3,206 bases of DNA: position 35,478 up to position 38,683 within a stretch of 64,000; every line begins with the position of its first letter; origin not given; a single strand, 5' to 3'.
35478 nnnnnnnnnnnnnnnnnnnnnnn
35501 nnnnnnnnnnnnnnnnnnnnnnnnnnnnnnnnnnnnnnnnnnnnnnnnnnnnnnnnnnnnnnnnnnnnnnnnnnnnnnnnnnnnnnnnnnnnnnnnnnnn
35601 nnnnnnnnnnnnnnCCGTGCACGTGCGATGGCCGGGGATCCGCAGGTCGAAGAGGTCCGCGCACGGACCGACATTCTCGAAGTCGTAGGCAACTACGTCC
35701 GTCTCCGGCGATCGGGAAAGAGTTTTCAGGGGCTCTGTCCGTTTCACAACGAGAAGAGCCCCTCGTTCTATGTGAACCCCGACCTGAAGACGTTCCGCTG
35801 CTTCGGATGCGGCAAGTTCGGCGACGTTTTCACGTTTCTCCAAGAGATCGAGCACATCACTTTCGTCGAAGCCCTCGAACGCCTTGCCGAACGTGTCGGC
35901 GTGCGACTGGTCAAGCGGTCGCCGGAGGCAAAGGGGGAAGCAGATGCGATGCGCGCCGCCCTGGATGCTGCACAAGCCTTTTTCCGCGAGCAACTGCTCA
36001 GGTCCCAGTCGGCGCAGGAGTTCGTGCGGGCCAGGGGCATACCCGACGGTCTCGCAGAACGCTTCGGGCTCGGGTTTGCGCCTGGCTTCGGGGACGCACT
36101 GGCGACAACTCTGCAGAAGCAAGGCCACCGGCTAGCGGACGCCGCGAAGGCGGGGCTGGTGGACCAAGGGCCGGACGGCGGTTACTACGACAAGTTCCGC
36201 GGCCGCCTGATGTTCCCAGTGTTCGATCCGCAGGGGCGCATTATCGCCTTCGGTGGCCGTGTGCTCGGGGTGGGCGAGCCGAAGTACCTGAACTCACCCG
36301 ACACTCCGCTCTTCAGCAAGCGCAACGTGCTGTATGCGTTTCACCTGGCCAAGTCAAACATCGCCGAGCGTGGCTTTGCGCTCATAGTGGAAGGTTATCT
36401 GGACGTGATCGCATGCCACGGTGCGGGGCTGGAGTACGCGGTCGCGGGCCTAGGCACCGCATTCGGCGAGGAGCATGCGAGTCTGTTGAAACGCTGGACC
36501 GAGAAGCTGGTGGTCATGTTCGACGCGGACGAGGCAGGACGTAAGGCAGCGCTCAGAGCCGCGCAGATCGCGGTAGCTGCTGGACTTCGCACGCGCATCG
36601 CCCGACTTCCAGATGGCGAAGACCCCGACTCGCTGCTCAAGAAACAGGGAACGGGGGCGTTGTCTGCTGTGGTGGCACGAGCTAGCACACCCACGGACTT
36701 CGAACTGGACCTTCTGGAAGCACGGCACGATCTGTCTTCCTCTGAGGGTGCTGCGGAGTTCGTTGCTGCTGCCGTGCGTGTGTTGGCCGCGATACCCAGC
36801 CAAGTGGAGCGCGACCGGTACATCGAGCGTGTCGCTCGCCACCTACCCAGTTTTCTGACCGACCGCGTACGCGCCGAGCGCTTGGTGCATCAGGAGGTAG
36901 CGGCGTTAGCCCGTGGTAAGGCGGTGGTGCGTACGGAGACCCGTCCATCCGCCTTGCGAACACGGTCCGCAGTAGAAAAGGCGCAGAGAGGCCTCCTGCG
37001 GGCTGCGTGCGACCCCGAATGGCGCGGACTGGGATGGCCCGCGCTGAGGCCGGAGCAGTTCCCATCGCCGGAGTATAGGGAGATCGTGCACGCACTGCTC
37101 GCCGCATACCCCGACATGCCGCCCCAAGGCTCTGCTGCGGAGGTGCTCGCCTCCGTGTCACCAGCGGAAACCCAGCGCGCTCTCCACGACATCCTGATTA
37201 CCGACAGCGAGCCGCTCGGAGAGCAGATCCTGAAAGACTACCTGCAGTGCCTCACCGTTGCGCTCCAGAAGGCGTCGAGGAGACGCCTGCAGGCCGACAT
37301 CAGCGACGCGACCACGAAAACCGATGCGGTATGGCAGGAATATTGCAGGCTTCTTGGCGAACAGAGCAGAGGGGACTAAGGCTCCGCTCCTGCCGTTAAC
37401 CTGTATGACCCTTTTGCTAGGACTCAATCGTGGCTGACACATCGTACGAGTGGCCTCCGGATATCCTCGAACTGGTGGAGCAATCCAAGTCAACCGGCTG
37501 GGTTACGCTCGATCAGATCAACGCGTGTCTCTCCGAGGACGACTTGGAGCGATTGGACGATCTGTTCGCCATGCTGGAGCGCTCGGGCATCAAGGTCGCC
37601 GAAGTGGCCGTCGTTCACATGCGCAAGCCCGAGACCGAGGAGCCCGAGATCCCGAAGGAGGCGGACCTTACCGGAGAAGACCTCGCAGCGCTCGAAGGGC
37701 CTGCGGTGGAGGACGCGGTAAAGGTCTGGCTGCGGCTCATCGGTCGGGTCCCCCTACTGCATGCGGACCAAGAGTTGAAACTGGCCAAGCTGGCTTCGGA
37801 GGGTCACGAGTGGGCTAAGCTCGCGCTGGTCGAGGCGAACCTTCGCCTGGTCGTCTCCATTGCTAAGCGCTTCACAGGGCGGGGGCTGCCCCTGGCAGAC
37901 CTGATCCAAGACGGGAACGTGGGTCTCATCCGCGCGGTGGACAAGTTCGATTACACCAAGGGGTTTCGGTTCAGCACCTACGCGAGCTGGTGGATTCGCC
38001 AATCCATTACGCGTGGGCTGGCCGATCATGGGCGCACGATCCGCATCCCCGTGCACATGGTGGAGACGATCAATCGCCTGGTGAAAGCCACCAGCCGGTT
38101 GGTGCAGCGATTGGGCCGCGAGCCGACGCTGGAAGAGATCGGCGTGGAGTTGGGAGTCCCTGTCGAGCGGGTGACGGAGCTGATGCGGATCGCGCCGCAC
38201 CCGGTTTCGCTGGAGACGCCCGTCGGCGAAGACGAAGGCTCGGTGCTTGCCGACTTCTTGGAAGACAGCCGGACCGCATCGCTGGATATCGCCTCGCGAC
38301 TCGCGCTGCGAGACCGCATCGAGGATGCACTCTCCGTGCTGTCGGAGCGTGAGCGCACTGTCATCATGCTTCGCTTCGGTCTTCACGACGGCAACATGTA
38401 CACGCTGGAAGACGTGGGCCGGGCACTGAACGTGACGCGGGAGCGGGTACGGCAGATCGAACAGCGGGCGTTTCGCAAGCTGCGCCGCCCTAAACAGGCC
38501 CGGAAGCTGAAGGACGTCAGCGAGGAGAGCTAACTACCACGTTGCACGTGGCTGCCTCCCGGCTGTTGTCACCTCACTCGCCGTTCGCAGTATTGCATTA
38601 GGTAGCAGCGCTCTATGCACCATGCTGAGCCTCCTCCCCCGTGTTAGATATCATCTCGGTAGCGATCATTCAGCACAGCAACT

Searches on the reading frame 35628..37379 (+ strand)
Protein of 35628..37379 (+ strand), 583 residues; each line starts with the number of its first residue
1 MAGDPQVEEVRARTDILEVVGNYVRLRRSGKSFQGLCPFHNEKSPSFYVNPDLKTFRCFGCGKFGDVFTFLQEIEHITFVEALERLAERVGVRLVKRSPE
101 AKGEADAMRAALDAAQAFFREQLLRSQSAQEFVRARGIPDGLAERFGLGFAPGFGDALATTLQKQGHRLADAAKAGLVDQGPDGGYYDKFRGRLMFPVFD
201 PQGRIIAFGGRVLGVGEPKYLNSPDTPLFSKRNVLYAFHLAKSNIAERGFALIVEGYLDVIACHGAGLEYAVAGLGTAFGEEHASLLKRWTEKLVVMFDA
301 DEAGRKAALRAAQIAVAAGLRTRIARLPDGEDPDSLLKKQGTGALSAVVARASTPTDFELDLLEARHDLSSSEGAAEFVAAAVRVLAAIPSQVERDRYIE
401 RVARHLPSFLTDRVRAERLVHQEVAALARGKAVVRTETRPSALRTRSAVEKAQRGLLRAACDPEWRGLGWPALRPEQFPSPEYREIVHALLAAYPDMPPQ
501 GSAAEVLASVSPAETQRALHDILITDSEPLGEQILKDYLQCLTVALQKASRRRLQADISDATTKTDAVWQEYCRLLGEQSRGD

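Call 10: search_protein_families(library=pfam, proteins=[window:35628-37379:+], max_evalue=0.001)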
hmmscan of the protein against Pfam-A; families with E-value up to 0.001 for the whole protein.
window:35628-37379:+ (583 aa): 7 families
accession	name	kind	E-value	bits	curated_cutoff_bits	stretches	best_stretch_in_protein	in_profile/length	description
PF08275.17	DNAG_N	-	3.3e-34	118.2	26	1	118-242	1-128/128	DNA primase catalytic core, N-terminal domain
PF01807.25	Zn_ribbon_DnaG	-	9.6e-34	115.6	24.9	1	6-95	5-94/98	CHC2 zinc finger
PF13155.12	Toprim_2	-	6.9e-21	74.9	22.1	1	253-337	2-88/88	Toprim-like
PF13662.12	Toprim_4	-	7.6e-15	55.3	25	1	251-322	3-81/85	Toprim domain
PF10410.14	DnaB_bind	-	2.2e-12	47.4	20.6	1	357-405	2-50/56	DnaB-helicase binding domain of primase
PF01751.28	Toprim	-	2.1e-10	41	23.1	1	252-326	3-95/96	Toprim domain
PF13362.12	Toprim_3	-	1.3e-06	29.2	27.2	1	252-342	3-94/95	Toprim domain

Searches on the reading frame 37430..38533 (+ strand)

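Call 10: search_protein_families(library=pfam, proteins=[window:37430-38533:+], max_evalue=0.001)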
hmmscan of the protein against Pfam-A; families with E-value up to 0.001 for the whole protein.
window:37430-38533:+ (367 aa): 5 families
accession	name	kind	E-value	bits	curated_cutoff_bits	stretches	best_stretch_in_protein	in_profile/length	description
PF04545.22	Sigma70_r4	-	1.5e-24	85.6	24.1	2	300-352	1-49/50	Sigma-70, region 4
PF04539.22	Sigma70_r3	-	1.2e-23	83.4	25.3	1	212-281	1-70/78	Sigma-70 region 3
PF04542.20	Sigma70_r2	-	2.3e-23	82.2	24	1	133-203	1-71/71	Sigma-70 region 2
PF03979.19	Sigma70_r1_1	-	6e-08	33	22.5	1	12-71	7-67/81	Sigma-70 factor, region 1.1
PF00140.25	Sigma70_r1_2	-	1.8e-06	28.2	22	1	95-125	1-31/34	Sigma-70 factor, region 1.2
